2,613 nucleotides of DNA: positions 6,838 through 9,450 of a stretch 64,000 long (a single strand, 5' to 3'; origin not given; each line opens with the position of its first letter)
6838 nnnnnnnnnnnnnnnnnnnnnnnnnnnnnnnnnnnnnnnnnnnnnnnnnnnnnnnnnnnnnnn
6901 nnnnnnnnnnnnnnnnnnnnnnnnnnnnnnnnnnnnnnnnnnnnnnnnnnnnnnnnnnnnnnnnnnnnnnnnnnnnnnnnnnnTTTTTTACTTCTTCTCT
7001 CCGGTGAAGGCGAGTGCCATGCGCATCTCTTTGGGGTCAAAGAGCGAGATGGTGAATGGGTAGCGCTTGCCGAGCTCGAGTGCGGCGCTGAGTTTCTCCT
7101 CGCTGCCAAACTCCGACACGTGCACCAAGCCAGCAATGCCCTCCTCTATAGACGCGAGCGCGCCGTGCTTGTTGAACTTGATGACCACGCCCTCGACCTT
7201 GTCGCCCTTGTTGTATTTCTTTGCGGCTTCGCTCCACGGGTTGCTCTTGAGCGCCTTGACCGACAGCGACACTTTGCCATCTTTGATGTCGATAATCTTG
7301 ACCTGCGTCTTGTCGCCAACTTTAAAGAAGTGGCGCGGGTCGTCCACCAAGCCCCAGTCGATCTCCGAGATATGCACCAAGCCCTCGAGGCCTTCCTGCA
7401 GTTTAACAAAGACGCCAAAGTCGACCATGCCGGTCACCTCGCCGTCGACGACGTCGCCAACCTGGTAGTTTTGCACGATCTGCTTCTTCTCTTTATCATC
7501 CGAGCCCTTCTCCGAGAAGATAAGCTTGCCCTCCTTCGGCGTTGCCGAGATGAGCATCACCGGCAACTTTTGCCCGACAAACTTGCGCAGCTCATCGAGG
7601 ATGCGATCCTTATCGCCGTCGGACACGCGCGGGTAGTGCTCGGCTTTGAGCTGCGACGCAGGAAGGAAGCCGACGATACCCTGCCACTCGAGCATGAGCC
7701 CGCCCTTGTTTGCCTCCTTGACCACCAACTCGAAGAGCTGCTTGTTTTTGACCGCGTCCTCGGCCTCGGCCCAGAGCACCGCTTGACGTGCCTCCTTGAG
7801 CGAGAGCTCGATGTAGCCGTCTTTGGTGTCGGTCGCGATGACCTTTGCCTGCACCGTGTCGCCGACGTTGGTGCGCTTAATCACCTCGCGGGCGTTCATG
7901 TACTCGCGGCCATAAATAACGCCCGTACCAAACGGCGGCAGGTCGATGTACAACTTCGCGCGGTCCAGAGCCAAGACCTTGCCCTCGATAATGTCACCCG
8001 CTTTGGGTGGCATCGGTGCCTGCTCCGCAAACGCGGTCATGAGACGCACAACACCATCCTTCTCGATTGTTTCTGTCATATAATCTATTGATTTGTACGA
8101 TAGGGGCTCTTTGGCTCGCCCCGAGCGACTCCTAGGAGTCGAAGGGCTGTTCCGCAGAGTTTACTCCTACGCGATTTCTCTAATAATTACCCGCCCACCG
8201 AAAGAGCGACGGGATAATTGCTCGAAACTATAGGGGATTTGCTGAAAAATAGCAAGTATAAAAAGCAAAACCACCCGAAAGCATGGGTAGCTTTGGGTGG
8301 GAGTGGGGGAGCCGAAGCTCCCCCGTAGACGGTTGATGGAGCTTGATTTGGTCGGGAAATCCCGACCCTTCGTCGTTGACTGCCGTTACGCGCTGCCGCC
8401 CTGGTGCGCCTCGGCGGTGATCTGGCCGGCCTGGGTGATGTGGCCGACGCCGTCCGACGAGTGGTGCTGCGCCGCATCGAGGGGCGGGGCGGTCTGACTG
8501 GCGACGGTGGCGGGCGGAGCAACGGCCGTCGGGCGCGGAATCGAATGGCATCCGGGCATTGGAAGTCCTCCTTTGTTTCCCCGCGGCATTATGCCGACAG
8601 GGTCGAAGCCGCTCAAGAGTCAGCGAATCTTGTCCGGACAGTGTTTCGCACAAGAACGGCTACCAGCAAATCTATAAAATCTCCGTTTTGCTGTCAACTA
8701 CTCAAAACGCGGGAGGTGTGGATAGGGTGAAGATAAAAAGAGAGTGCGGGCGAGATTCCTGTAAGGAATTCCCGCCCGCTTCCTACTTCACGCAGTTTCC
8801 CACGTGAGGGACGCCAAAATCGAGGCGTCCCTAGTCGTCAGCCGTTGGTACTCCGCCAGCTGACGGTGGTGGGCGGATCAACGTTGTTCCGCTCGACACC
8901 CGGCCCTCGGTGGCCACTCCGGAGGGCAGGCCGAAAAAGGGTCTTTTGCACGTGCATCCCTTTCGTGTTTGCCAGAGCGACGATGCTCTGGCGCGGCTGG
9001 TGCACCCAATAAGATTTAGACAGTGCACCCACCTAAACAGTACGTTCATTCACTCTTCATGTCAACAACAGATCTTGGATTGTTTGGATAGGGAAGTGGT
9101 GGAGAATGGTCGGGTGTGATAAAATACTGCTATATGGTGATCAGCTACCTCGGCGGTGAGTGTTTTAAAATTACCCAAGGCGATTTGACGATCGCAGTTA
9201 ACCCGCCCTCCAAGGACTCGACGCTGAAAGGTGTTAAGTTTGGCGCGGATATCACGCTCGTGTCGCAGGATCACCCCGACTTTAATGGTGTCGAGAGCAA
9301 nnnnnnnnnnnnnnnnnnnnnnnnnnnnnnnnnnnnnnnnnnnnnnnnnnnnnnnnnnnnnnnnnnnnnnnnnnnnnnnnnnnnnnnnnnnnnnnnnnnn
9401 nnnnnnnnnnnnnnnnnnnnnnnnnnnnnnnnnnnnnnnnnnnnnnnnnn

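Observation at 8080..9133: About 1 kb ORF-poor, hairpin-rich region upstream of rpsA with minus-strand promoter/terminator pairs, a strongly SD-preceded 57-aa GC-rich ORF and a candidate ncRNA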

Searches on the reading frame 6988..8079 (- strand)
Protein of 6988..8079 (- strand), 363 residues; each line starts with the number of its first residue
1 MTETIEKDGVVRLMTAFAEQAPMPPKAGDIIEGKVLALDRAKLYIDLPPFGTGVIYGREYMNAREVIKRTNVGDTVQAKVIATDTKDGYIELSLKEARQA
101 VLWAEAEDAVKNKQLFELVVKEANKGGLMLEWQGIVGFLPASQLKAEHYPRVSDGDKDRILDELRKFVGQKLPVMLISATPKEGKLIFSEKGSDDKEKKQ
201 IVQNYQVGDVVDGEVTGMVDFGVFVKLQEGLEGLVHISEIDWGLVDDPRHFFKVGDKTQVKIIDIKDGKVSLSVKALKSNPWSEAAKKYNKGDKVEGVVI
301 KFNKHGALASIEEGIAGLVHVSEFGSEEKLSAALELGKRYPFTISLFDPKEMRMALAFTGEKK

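Call 11: find_related_loci(query=window:6988-8079:-, collection=genome_contigs, flank=6000)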
Query window:6988-8079:- (363 aa) in genome_contigs; peptide patterns used: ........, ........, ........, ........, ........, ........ (x = any residue, [..] = any of these).
174 stretches matched a pattern; 62 encode a relative of the query (tblastn E <= 1e-3); 61 distinct loci.
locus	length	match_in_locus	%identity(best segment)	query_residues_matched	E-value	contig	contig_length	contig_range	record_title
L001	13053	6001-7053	88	13-363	0e+0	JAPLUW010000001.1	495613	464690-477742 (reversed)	MAG: Candidatus Adlerbacteria bacterium isolate LacPavin_0818_WC45_MAG_49_12 LacPavin_0818_WC45_scaffold_276048, whole g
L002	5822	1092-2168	86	5-363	0e+0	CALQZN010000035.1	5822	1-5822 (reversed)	MAG: Candidatus Nomurabacteria bacterium isolate MoH-23oct19-148 genome assembly, contig: MoH-23oct19-C24730, whole geno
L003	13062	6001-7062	86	10-363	0e+0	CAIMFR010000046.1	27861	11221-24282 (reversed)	Candidatus Adlerbacteria bacterium isolate Ki2-D4_bin-0307 genome assembly, contig: bin-0307:46/73, whole genome shotgun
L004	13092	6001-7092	84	1-363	0e+0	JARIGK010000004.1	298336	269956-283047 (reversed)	MAG: Candidatus Adlerbacteria bacterium isolate CullarsAll.DT.02 k141_615791, whole genome shotgun sequence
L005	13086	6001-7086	84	1-363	0e+0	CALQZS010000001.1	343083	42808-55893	MAG: Candidatus Nomurabacteria bacterium isolate MH-09jul19-147 genome assembly, contig: MH-09jul19-C13, whole genome sh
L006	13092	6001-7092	84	1-363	0e+0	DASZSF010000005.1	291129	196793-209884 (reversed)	MAG TPA_asm: Candidatus Paceibacterota bacterium isolate SMAG_U6043 k141_12815, whole genome shotgun sequence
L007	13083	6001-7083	83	3-363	0e+0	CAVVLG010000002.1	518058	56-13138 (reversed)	MAG: Candidatus Adlerbacteria bacterium isolate MFD09222.bin.1.2 genome assembly, contig: contig_36000, whole genome sho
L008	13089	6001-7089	83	1-363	0e+0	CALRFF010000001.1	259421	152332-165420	MAG: Candidatus Nomurabacteria bacterium isolate TH-Jun18-118 genome assembly, contig: TH-Jun18-C15, whole genome shotgu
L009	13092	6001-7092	84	1-363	0e+0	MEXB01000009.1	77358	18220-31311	MAG: Candidatus Adlerbacteria bacterium RIFOXYC1_FULL_48_26 rifoxyc1_full_scaffold_251, whole genome shotgun sequence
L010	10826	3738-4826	83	1-363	0e+0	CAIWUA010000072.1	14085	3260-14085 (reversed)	Candidatus Adlerbacteria bacterium isolate T7_bin-136 genome assembly, contig: bin-136:72/74, whole genome shotgun seque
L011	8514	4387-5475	83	1-363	0e+0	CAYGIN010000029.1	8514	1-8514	MAG TPA_asm: uncultured Candidatus Saccharibacteria bacterium isolate ERP113451_co1_187 genome assembly, contig: NODE_10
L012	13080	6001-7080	83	4-363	0e+0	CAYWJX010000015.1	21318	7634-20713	MAG TPA_asm: uncultured Candidatus Saccharibacteria bacterium isolate binchicken_co3_505 genome assembly, contig: NODE_7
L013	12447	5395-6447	85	13-363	0e+0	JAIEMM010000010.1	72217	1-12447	MAG: Patescibacteria group bacterium isolate co.spades.CONCOCT.2.5kb_058 c_000000000014, whole genome shotgun sequence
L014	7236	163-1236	83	4-361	0e+0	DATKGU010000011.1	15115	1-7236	MAG TPA_asm: Candidatus Paceibacterota bacterium isolate SMAG_U14559 k141_53667, whole genome shotgun sequence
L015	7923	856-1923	83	6-361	0e+0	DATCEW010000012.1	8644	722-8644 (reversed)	MAG TPA_asm: Candidatus Paceibacterota bacterium isolate SMAG_U7764 k141_4011, whole genome shotgun sequence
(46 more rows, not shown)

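Call 26: find_related_loci(query=window:6988-8079:-, collection=metagenome_contigs, flank=3000)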
Query window:6988-8079:- (363 aa) in metagenome_contigs; peptide patterns used: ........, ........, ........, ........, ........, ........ (x = any residue, [..] = any of these).
300 stretches matched a pattern; 104 encode a relative of the query (tblastn E <= 1e-3); the best 80 are kept; 80 distinct loci.
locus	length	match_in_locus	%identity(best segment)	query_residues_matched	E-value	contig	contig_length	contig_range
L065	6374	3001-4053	88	13-363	0e+0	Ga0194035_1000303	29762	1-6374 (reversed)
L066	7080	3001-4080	83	2-361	0e+0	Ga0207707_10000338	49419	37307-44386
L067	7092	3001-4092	84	3-363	0e+0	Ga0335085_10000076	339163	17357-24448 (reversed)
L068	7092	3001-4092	84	1-363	0e+0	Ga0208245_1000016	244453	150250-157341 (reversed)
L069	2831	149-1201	85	13-363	0e+0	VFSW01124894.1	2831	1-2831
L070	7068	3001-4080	83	4-363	0e+0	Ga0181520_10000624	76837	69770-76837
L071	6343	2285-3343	84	9-361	0e+0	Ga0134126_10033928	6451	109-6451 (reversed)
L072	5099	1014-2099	83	1-363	0e+0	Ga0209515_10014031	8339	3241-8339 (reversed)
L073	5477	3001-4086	83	2-363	0e+0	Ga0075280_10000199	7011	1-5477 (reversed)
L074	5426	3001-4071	84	6-363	0e+0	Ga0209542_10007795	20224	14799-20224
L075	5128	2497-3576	86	4-363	0e+0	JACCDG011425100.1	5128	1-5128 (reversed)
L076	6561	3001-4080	81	4-363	0e+0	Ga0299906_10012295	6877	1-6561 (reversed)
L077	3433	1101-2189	82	2-363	0e+0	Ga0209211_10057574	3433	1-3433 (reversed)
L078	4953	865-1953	82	2-363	0e+0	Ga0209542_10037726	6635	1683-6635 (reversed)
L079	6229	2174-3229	84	12-363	0e+0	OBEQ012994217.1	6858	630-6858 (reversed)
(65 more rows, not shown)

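Call 41: list_cluster_members(proteins=[window:6988-8079:-, window:9134-9781:+])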
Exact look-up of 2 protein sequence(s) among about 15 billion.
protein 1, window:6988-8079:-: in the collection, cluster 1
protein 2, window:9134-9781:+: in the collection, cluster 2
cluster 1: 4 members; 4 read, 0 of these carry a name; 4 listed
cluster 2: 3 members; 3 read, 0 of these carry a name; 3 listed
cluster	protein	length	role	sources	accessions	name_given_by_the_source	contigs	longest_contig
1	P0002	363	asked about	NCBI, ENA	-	-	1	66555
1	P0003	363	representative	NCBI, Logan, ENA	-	-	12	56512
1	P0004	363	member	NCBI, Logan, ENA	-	-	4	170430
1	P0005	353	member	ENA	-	-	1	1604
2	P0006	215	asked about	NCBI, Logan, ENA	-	-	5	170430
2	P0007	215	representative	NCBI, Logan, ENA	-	-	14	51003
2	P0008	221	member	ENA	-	-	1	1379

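Call 42: find_encoding_contigs(protein=P0003, flank=3500, max_places=10)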
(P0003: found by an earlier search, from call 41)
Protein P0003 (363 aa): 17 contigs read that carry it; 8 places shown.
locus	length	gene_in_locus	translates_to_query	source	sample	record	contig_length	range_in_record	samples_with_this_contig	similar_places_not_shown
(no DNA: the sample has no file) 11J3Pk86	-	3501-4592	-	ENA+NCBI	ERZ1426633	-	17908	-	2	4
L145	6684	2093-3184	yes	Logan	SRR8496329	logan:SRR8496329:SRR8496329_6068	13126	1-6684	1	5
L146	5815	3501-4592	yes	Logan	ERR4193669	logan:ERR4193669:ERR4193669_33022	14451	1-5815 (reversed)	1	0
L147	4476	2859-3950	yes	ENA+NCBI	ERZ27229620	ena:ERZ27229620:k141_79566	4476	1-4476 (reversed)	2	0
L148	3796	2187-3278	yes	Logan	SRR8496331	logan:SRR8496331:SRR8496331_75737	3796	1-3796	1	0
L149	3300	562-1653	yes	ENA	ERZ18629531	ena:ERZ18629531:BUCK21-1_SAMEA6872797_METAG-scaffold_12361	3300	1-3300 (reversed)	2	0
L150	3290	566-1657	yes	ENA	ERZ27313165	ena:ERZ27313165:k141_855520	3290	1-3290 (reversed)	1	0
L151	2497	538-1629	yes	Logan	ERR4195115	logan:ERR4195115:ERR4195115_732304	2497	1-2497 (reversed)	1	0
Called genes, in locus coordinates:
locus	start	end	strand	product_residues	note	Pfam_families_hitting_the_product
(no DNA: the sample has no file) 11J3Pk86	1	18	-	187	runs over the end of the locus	?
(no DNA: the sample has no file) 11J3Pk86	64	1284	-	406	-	PF02687:FtsX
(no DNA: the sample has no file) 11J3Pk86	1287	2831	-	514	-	PF25989:YknX_C (faint), PF25967:RND-MFP_C, PF25975:CzcB_C (weak)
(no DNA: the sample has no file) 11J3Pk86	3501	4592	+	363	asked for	PF21543:CvfB_2nd (faint), PF21710:Spt6_S1 (faint), PF00575:S1, PF23459:S1_RRP5 (faint), PF00575:S1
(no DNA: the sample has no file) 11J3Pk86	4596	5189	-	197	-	PF01195:Pept_tRNA_hydro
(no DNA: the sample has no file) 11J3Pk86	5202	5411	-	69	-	-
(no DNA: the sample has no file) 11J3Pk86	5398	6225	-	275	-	PF09520:HinfI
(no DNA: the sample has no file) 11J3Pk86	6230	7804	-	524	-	PF01555:N6_N4_Mtase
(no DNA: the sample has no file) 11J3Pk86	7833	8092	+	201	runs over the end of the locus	PF10502:Peptidase_S26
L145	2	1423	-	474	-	?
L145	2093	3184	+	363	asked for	PF21543:CvfB_2nd (faint), PF21710:Spt6_S1 (faint), PF00575:S1, PF23459:S1_RRP5 (faint), PF00575:S1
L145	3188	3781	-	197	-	PF01195:Pept_tRNA_hydro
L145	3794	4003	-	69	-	-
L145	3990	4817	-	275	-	PF09520:HinfI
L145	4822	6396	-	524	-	PF01555:N6_N4_Mtase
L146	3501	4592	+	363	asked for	PF21543:CvfB_2nd (faint), PF21710:Spt6_S1 (faint), PF00575:S1, PF23459:S1_RRP5 (faint), PF00575:S1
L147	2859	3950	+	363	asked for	PF21543:CvfB_2nd (faint), PF21710:Spt6_S1 (faint), PF00575:S1, PF23459:S1_RRP5 (faint), PF00575:S1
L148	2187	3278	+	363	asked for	PF21543:CvfB_2nd (faint), PF21710:Spt6_S1 (faint), PF00575:S1, PF23459:S1_RRP5 (faint), PF00575:S1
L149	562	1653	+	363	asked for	PF21543:CvfB_2nd (faint), PF21710:Spt6_S1 (faint), PF00575:S1, PF23459:S1_RRP5 (faint), PF00575:S1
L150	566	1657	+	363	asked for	PF21543:CvfB_2nd (faint), PF21710:Spt6_S1 (faint), PF00575:S1, PF23459:S1_RRP5 (faint), PF00575:S1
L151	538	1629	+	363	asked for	PF21543:CvfB_2nd (faint), PF21710:Spt6_S1 (faint), PF00575:S1, PF23459:S1_RRP5 (faint), PF00575:S1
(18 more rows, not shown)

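Call 43: find_encoding_contigs(protein=P0007, flank=3500, max_places=10)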
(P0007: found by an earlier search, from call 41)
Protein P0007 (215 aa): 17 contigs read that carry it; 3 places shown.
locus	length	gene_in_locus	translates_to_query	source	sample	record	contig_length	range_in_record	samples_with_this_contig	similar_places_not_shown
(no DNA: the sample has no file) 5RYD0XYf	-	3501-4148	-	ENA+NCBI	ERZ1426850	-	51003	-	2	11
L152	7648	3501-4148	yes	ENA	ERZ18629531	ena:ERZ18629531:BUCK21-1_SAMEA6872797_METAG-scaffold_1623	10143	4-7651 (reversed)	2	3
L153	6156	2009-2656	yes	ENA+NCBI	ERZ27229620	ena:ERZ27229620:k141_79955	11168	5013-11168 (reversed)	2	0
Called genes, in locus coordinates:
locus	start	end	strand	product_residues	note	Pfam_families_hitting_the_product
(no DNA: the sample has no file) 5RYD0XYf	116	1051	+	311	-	-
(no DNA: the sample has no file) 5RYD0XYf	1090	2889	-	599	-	PF07973:tRNA_SAD (weak), PF00587:tRNA-synt_2b, PF03129:HGTP_anticodon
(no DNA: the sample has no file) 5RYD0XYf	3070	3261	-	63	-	-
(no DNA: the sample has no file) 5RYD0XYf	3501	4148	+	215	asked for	PF13483:Lactamase_B_3, PF12706:Lactamase_B_2 (faint)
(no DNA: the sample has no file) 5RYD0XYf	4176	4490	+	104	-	-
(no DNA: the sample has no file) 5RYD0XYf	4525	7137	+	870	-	PF00521:DNA_topoisoIV, PF03989:DNA_gyraseA_C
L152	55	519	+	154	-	-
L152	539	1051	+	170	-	-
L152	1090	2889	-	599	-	PF07973:tRNA_SAD (weak), PF00587:tRNA-synt_2b, PF03129:HGTP_anticodon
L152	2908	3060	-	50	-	-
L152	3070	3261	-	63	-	-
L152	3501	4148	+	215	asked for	PF13483:Lactamase_B_3, PF12706:Lactamase_B_2 (faint)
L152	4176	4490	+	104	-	-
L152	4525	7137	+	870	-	PF00521:DNA_topoisoIV, PF03989:DNA_gyraseA_C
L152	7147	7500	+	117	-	-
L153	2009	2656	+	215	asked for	PF13483:Lactamase_B_3, PF12706:Lactamase_B_2 (faint)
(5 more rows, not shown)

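Call 55: find_encoding_contigs(protein=P0008, flank=3000)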
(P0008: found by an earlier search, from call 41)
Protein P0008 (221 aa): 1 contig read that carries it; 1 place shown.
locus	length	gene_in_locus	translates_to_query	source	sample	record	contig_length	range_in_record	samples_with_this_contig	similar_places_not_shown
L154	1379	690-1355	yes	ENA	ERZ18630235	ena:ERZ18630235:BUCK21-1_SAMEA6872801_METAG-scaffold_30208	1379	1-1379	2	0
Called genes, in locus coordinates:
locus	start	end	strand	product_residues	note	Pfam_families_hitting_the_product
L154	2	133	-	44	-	?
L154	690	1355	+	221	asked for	PF13483:Lactamase_B_3, PF12706:Lactamase_B_2 (weak)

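Call 56: find_encoding_contigs(protein=P0005, flank=3000)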
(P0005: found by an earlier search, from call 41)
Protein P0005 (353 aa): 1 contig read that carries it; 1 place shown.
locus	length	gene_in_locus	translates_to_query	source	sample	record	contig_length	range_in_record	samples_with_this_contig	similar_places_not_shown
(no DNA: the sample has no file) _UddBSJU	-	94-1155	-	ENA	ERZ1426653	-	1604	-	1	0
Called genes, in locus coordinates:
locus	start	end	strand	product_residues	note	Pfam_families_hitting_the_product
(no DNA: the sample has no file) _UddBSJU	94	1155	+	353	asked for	PF21543:CvfB_2nd (faint), PF21710:Spt6_S1 (faint), PF00575:S1, PF23459:S1_RRP5 (faint), PF00575:S1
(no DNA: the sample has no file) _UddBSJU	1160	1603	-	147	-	?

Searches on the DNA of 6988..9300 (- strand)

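Call 4: search_rna_families(source=window, start=7900, end=9300, threshold=evalue, max_evalue=10, show_alignments=4)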
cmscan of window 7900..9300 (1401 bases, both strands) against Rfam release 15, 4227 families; matches with E-value up to 10: 2.
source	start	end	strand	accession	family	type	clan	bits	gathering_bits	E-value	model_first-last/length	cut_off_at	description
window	8269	8324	-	RF01116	Yfr1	Gene; sRNA;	-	26.9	38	0.0071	1-59/59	no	Cyanobacterial functional RNA 1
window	8721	8797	+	RF03563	mir-BART16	Gene; miRNA;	-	18.2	100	2.9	1-87/87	no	mir-BART16 microRNA precursor family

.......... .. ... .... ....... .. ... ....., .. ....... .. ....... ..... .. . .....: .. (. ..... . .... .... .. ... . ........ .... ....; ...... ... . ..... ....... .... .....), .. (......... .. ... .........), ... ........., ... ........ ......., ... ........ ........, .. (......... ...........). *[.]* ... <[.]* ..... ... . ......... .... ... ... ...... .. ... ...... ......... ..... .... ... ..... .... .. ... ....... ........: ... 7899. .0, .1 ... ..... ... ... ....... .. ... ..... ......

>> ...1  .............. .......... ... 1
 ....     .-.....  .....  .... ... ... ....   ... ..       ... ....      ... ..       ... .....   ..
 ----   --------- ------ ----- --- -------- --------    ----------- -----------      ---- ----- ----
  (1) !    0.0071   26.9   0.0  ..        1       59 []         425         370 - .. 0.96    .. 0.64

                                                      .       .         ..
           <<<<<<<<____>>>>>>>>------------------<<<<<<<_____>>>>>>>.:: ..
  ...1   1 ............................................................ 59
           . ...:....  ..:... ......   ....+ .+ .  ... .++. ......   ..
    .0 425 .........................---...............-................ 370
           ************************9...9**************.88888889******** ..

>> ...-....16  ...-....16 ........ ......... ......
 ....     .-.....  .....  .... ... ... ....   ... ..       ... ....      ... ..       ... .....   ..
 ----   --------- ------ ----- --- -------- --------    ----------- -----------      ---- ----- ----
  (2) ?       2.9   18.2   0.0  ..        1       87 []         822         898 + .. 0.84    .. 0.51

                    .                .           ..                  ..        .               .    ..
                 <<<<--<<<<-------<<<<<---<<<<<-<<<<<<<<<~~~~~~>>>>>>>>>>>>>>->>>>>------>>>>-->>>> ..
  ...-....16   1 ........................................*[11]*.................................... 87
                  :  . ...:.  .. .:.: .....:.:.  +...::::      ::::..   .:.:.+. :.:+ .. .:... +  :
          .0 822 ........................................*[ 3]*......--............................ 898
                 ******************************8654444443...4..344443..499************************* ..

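Call 85: search_rna_families(sources=[L096, L010, L044], threshold=evalue, max_evalue=1)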
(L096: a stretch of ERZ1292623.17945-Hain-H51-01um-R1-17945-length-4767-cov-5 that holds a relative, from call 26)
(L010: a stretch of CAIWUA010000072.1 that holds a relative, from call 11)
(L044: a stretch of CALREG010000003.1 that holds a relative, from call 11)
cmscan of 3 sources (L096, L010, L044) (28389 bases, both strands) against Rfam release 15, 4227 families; matches with E-value up to 1: 1.
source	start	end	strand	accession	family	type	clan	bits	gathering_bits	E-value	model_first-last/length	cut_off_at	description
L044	1332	1388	-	RF02399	NsiR1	Gene; sRNA;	-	29.4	39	0.04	1-60/60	no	Nitrogen stress-induced RNA 1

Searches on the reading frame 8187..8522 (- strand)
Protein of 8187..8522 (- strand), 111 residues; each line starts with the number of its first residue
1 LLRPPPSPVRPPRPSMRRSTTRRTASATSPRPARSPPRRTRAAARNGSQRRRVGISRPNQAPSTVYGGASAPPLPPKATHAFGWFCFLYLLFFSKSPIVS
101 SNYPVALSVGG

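Call 22: search_protein_families(library=pfam, max_evalue=1, proteins=[window:8187-8522:-])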
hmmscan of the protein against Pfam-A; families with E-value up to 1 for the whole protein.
window:8187-8522:- (111 aa): 0 families

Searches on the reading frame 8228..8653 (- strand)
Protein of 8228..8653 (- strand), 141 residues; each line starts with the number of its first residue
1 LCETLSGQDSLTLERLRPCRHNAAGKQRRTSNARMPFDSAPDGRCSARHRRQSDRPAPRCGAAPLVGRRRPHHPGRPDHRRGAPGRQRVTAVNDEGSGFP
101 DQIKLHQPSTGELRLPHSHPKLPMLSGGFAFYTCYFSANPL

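Call 22: search_protein_families(library=pfam, max_evalue=1, proteins=[window:8228-8653:-])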
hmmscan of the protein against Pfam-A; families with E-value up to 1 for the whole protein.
window:8228-8653:- (141 aa): 1 family
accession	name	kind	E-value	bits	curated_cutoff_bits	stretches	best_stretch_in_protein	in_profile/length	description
PF22195.2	TSP1_CFP_C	-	0.28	12.1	27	0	2-26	62-85/90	CFP-like, C-terminal thrombospondin type 1 domain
